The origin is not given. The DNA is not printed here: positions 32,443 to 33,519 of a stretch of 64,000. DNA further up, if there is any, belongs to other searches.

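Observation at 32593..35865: Four-gene same-strand cluster: an R-M core preceded by two unexplained genes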

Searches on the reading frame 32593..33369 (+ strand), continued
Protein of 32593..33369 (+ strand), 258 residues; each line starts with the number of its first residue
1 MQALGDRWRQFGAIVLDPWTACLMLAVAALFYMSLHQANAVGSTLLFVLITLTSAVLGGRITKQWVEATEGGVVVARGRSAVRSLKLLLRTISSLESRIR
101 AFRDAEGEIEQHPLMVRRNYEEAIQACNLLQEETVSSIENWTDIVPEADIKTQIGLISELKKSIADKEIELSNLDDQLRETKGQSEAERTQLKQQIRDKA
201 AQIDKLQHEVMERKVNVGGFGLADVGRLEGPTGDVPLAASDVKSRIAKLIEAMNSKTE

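Call 36: find_encoding_contigs(protein=P0004, flank=7000, max_places=2)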
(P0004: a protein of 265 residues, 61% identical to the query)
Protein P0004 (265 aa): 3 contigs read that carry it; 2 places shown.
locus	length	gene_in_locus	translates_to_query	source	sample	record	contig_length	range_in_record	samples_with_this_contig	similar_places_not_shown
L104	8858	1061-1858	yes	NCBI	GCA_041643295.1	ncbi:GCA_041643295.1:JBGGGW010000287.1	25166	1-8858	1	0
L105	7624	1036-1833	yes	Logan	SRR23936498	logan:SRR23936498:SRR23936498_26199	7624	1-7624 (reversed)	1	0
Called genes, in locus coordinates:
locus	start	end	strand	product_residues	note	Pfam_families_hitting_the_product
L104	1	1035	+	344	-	?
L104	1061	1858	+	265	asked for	-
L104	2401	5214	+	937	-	PF25788:Ig_Rha78A_N, PF08531:Bac_rhamnosid_N, PF05592:Bac_rhamnosid, PF17389:Bac_rhamnosid6H, PF17390:Bac_rhamnosid_C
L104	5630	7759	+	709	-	PF22842:Pel9A-like_beta_helix (faint), PF21231:GH141_M (faint), PF13229:Beta_helix (weak)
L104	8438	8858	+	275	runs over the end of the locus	-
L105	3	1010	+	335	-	?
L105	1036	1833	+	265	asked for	-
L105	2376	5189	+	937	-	PF25788:Ig_Rha78A_N, PF08531:Bac_rhamnosid_N, PF05592:Bac_rhamnosid, PF17389:Bac_rhamnosid6H, PF17390:Bac_rhamnosid_C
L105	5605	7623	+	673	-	?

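Call 37: find_encoding_contigs(protein=P0007, flank=7000, max_places=2)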
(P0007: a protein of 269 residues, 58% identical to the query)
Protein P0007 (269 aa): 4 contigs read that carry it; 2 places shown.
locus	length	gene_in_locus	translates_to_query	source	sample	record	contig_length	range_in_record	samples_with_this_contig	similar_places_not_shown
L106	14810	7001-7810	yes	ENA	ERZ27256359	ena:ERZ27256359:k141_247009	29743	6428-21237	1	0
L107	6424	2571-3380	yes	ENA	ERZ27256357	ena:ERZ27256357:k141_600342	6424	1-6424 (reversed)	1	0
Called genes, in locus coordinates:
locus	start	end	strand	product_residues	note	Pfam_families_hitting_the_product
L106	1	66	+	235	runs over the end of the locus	PF11776:RcnB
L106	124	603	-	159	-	PF08982:AtaL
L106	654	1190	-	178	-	PF12690:BsuPI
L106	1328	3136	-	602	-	PF00989:PAS, PF08448:PAS_4, PF13188:PAS_8 (weak), PF13426:PAS_9 (weak), PF00512:HisKA, PF02518:HATPase_c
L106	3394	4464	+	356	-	PF02424:ApbE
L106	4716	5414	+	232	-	-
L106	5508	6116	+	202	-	-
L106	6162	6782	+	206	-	-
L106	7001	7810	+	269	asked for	-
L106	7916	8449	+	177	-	PF07883:Cupin_2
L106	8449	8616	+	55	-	-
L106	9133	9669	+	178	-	-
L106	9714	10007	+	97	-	PF01381:HTH_3, PF13560:HTH_31 (weak)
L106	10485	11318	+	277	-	PF14355:Abi_C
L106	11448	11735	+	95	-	PF04365:BrnT_toxin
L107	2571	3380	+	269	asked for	-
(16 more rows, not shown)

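Call 38: find_encoding_contigs(protein=P0024, flank=7000, max_places=2)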
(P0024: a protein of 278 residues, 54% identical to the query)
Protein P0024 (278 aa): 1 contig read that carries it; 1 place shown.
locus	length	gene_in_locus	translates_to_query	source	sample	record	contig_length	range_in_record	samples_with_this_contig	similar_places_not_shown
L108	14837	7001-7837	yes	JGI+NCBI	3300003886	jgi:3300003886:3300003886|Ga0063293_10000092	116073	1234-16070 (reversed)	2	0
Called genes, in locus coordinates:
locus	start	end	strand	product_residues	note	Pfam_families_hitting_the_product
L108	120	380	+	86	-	PF00542:Ribosomal_L12 (weak)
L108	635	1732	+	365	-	-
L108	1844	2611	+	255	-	PF02900:LigB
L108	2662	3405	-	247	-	PF00578:AhpC-TSA, PF08534:Redoxin, PF00462:Glutaredoxin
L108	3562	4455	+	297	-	PF00126:HTH_1, PF03466:LysR_substrate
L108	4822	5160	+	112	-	PF13560:HTH_31, PF01381:HTH_3 (weak), PF12844:HTH_19 (weak), PF13413:HTH_25 (weak)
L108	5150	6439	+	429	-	PF07804:HipA_C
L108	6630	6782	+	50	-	-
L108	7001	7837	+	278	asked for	-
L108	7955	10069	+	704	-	-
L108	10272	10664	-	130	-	PF01850:PIN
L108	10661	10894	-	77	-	PF09957:VapB_antitoxin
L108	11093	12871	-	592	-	PF00270:DEAD, PF04851:ResIII (weak), PF00271:Helicase_C, PF25399:DeaD_dimer, PF03880:DbpA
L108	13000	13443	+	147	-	PF02639:DUF188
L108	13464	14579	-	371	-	PF08450:SGL (faint), PF10282:Lactonase, PF01731:Arylesterase (faint), PF10282:Lactonase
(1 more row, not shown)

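Call 39: fold_search(model_id=the predicted structure, library=pdb)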
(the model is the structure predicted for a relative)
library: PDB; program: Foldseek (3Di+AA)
matches with E <= 10: 167; with E <= 0.001: 0
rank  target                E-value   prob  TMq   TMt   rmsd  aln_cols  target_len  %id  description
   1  8abq_B                3.7e-01  0.87  0.30  0.35  27.8       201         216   13  Structure of the SNX1-SNX5 complex, Pt derivative (released 2023-06-21)
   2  6b85_A                5.6e-01  0.44  0.27  0.30  14.4       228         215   13  Crystal structure of transmembrane protein TMHC4_R (released 2018-03-14)
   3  8abq_A                7.7e-01  0.63  0.29  0.34  28.4       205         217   14  Structure of the SNX1-SNX5 complex, Pt derivative (released 2023-06-21)
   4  8qae_A                1.4e+00  0.21  0.21  0.25  31.6       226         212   12  X-ray crystal structure of a de novo designed single-chain antiparallel 6-helix alpha-helical barrel, sc-apCC-6-SLLA (released 2024-07-03)
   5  2ch7_B                1.5e+00  0.08  0.17  0.16  56.6       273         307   14  Crystal structure of the cytoplasmic domain of a bacterial chemoreceptor from Thermotoga maritima (released 2006-04-18)
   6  8a1g_A                1.6e+00  0.47  0.29  0.34  27.6       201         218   14  Structure of the SNX1-SNX5 complex (released 2023-06-14)
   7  5nen_A                1.6e+00  0.15  0.20  0.20  21.4       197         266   18  Crystal structure of the soluble domain of LipC, a membrane fusion protein of a type I secretion system (released 2017-11-22)
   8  8vox_A                1.6e+00  0.10  0.19  0.11  22.9       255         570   12  Cryo-EM structure of the ABC transporter PCAT1 cysteine-free core bound with MgADP (released 2024-10-30)
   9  4fzs_A                1.7e+00  0.38  0.28  0.34  26.9       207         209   13  Structure of human SNX1 BAR domain (released 2013-07-10)
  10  6r1j_J                1.7e+00  0.11  0.18  0.18  34.5       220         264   14  Structure of the soluble AhlC triple head mutant of the tripartite alpha-pore forming toxin, AHL, from Aeromonas hydro (released 2019-07-10)
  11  3syv_A                1.8e+00  0.16  0.21  0.22  27.7       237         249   14  Crystal structure of mPACSIN 3 F-BAR domain mutant (released 2012-05-16)
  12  3zx6_A                1.8e+00  0.09  0.18  0.15  48.1       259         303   15  Structure of Hamp(AF1503)-Tsr fusion - Hamp (A291V) mutant (released 2012-02-29)
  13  9a65_B                1.9e+00  0.09  0.18  0.09  55.3       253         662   13  Integrative model of YVAQ-MCPB by crosslinking MS and deep learning (released 2024-09-18)
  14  7y49                  2.1e+00  0.15  0.25  0.12  20.9       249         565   12  Cryo-EM Structure of apo mitochondrial ABC transporter ABCB10 from Biortus (released 2023-04-19)
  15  6ixv_C                2.2e+00  0.23  0.28  0.32  32.7       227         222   12  Crystal structure of SH3BP5-Rab11a (released 2019-03-20)
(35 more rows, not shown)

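Call 41: search_protein_families(library=phrogs, proteins=[window:32593-33369:+], max_evalue=0.05)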
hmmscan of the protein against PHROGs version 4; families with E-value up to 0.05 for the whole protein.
window:32593-33369:+ (258 aa): 7 families
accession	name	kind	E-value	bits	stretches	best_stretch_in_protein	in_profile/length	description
phrog_77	-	DNA, RNA and nucleotide metabolism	0.001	18.7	1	84-212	659-788/967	SbcC-like subunit of palindrome specific endonuclease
phrog_5105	-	unknown function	0.0018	19.4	1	152-212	37-99/159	-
phrog_6631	-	unknown function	0.0042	17.6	1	157-215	48-109/251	-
phrog_3003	-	unknown function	0.012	15.4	1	139-214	287-361/568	-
phrog_2619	-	unknown function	0.018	16.2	0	183-215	57-89/124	-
phrog_30391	-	unknown function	0.03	15.7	0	154-183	17-46/98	-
phrog_31591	-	DNA, RNA and nucleotide metabolism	0.05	14.6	0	62-122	2-64/136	HTH DNA binding protein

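Call 43: fold_search(model_id=the predicted structure, library=viral)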
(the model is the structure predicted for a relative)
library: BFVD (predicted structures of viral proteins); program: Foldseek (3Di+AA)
matches with E <= 10: 224; with E <= 0.001: 0
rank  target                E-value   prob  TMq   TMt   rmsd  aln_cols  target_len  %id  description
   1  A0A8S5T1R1            2.3e-01  0.28  0.18  0.06  33.2       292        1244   12  Tail length tape measure protein [Siphoviridae sp. ctiJm4]
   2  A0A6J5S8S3            3.2e-01  0.60  0.23  0.23  33.9       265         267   10  Uncharacterized protein [uncultured Caudovirales phage]
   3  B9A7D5                5.5e-01  0.38  0.29  0.20  32.9       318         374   12  Portal protein (Fragment) [Serratia phage KSP100]
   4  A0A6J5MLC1            6.4e-01  0.18  0.19  0.15  31.4       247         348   14  Uncharacterized protein [uncultured Caudovirales phage]
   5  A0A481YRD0            8.7e-01  0.54  0.28  0.10  26.4       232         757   15  non-specific serine/threonine protein kinase [Marseillevirus LCMAC101]
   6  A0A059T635            8.7e-01  0.21  0.23  0.23  25.7       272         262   10  Uncharacterized protein [Listeria phage LP-114]
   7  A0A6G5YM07            8.7e-01  0.13  0.18  0.10  30.5       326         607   11  (no name in the UniProt tables at hand)
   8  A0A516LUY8            8.7e-01  0.12  0.19  0.09  46.8       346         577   12  (no name in the UniProt tables at hand)
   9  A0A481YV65            9.2e-01  0.47  0.29  0.09  37.4       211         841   14  Chromosome segregation ATPase [Marseillevirus LCMAC103]
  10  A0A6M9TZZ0            9.2e-01  0.12  0.17  0.16  40.5       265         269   11  Uncharacterized protein [Drosophila-associated filamentous virus]
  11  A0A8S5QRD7            1.0e+00  0.25  0.26  0.27  13.2       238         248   12  Uncharacterized protein [Myoviridae sp. ctoNH1]
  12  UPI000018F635         1.2e+00  0.16  0.23  0.21  39.4       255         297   11  (no name look-up for this kind of identifier)
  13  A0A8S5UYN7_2          1.3e+00  0.30  0.29  0.10  45.6       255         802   12  Endosialidase chaperone [Siphoviridae sp. ctkKt3]
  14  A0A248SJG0            1.3e+00  0.28  0.28  0.20  40.8       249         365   14  (no name in the UniProt tables at hand)
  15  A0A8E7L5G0            1.5e+00  0.20  0.23  0.27  33.2       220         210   10  Replication-associated protein [Emberiza tristrami Genomoviridae sp.]
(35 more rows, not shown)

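Call 68: search_protein_families(library=pfam, alignment_id=A1, max_evalue=0.01)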
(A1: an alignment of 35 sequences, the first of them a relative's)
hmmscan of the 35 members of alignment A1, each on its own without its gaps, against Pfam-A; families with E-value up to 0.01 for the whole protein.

A. member 1, P0001 (258 aa): 1 family
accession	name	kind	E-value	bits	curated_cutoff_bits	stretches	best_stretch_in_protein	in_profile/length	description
PF19962.4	EAD9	-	0.0059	16.8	25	0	159-209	10-58/62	Effector-associated domain 9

B. families by the number of members that match (of 35 scanned): 20 families
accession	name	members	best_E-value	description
PF19962.4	EAD9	3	1.9e-05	Effector-associated domain 9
PF20492.3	ERM_helical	3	0.0003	Ezrin/radixin/moesin, alpha-helical domain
PF10473.14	CENP-F_leu_zip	2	0.00017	Leucine-rich repeats of kinetochore protein Cenp-F/LEK1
PF16515.11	HIP1_clath_bdg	2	0.0012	Clathrin-binding domain of Huntingtin-interacting protein 1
PF23455.1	DUF7129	1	0.00022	Domain of unknown function (DUF7129)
PF24445.1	DUF7564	1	0.00041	Family of unknown function (DUF7564)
PF23649.1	FKBP15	1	0.00072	FK506-binding protein 15-like domain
PF12795.12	MscS_porin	1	0.0012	Mechanosensitive ion channel porin domain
PF01155.25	HypA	1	0.0013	Hydrogenase/urease nickel incorporation, metallochaperone, hypA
PF14311.12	DUF4379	1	0.0013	Probable Treble clef zinc finger domain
PF14931.11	IFT20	1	0.002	Intraflagellar transport complex B, subunit 20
PF08664.15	YcbB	1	0.0022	YcbB domain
PF08614.16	ATG16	1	0.0039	Autophagy protein 16 (ATG16)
PF12670.12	DUF3792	1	0.0051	Protein of unknown function (DUF3792)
PF04417.17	DUF501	1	0.0059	Protein of unknown function (DUF501)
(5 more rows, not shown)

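Call 71: search_protein_families(library=padloc, alignment_id=A5, max_evalue=0.000001)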
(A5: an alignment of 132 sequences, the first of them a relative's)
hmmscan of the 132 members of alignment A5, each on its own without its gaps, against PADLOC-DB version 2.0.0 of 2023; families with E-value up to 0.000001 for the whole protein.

A. member 1, L007:101-592:+ (163 aa): 0 families

B. families by the number of members that match (of 132 scanned): 127 families (the first 25 are shown)
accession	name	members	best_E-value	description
PDLC03610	REase_MTase_IIG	2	0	Type IIG restriction enzyme-methyltransferase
PDLC03631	REase_MTase_IIG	2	2.6e-94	Type IIG restriction enzyme-methyltransferase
PDLC00755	Effector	1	8e-114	Phospholipase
PDLC00788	Cyclase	1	1e-97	oligonucleotide-cyclase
PDLC03657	mREase_IV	1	3.5e-91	Type IV methyl-directed restriction enzyme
PDLC03234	MTase_II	1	1.4e-81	Type II methyltransferase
PDLC03378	MTase_II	1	3.1e-65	Type II methyltransferase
PDLC03326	MTase_II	1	3.6e-62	Type II methyltransferase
PDLC00801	Cyclase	1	6.7e-62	oligonucleotide-cyclase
PDLC03237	MTase_II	1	2.4e-54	Type II methyltransferase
PDLC03597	REase_MTase_IIG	1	9.6e-52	Type IIG restriction enzyme-methyltransferase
PDLC00033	DruM2|DruM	1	2e-51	DNA cytosine methylase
PDLC00794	Cyclase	1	2e-50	oligonucleotide-cyclase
PDLC00026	DruM2|DruM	1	7.6e-50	DNA cytosine methylase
PDLC03225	MTase_II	1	1e-46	Type II methyltransferase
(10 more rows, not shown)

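Call 72: find_related_loci(query=A1, collection=viral_contigs, flank=6000)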
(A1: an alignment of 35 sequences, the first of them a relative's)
Query A1 (258 aa) in viral_contigs; peptide patterns used: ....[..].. (x = any residue, [..] = any of these).
37 stretches matched a pattern; 3 encode a relative of the query (tblastn E <= 1e-3); 3 distinct loci.
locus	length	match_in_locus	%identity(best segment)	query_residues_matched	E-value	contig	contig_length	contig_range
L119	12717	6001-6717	41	1-244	6e-57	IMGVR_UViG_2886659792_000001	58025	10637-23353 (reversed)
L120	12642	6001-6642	32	3-217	2e-34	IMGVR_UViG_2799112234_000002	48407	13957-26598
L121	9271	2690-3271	36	7-206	9e-30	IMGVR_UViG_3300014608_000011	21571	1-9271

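Call 74: search_protein_families(library=pfam, max_evalue=0.001, proteins=[L119:5019-5921:+, L119:6865-7608:+, L119:8021-9547:-, L120:4433-5092:+, L120:5271-5825:-, L120:6922-8418:-, L121:2019-2606:+, L121:3656-4222:+, L121:4537-7326:-, L121:1314-1880:+])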
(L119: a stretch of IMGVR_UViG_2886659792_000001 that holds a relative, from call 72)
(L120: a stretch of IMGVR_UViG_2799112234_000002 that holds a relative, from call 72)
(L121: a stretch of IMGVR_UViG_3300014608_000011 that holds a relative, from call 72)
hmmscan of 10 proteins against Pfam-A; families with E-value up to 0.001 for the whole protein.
L119:5019-5921:+ (300 aa): 0 families

L119:6865-7608:+ (247 aa): 0 families

L119:8021-9547:- (508 aa): 0 families

L120:4433-5092:+ (219 aa): 0 families

L120:5271-5825:- (184 aa): 0 families

L120:6922-8418:- (498 aa): 0 families

L121:2019-2606:+ (195 aa): 0 families

L121:3656-4222:+ (188 aa): 2 families
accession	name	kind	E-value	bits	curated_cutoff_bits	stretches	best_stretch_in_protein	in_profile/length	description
PF13392.12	HNH_3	-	9e-17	60.9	24.8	1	102-146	2-46/46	HNH endonuclease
PF05551.17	zf-His_Me_endon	-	6e-06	26.9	27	1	118-157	64-98/131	Zinc-binding loop region of homing endonuclease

L121:4537-7326:- (929 aa): 0 families

L121:1314-1880:+ (188 aa): 1 family
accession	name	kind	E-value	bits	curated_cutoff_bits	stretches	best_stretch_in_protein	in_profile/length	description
PF05866.16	RusA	-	4.2e-22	79.5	22.8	1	43-174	2-124/124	Endodeoxyribonuclease RusA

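Call 79: search_solved_structures(query=A1, max_evalue=1)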
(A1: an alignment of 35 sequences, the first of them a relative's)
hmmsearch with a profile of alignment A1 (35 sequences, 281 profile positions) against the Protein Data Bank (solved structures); distinct sequences matched with E-value up to 1: 157 (the best 60 are shown).
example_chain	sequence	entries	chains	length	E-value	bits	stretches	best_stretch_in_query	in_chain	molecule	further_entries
2i1j_A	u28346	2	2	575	0.0035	20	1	154-225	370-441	Moesin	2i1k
6bkn_B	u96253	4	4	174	0.006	19.2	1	156-270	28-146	Hemagglutinin | Hemagglutinin HA2 chain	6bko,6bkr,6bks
5w42_B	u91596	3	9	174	0.0075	18.9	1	156-268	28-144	Hemagglutinin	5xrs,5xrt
6gao_A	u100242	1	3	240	0.0095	18.6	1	156-231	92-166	Outer capsid protein sigma-1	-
1mql_B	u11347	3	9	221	0.01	18.5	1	159-269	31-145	Hemagglutinin HA2 chain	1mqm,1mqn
8tj7_B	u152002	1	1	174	0.011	18.3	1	159-268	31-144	Hemagglutinin HA2 chain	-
4we4_B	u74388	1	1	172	0.012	18.3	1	159-270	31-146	Hemagglutinin HA2 chain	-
3eym_B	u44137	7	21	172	0.012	18.3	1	159-270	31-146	Hemagglutinin HA2 chain | X-31 Influenza Haemagglutinin HA2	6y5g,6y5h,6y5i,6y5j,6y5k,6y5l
1eo8_B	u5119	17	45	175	0.012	18.2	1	159-270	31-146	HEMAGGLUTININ (HA2 CHAIN) | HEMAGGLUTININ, CHAIN HA1 | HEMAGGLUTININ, (G135R), HA1 CHAIN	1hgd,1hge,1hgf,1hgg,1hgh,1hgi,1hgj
5y2l_B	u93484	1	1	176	0.013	18.2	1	159-270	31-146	Hemagglutinin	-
5k9q_B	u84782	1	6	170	0.013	18.1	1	159-270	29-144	Hemagglutinin HA2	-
5kan_B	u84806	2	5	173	0.014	18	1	159-269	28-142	Hemagglutinin HA2 | Hemagglutinin HA2 chain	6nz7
3vun_B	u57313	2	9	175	0.014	18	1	159-269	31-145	Hemagglutinin HA2 chain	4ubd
7x6l_B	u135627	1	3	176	0.015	18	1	159-269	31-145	Hemagglutinin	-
5hmg_B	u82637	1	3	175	0.015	17.9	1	159-270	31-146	Hemagglutinin HA2 chain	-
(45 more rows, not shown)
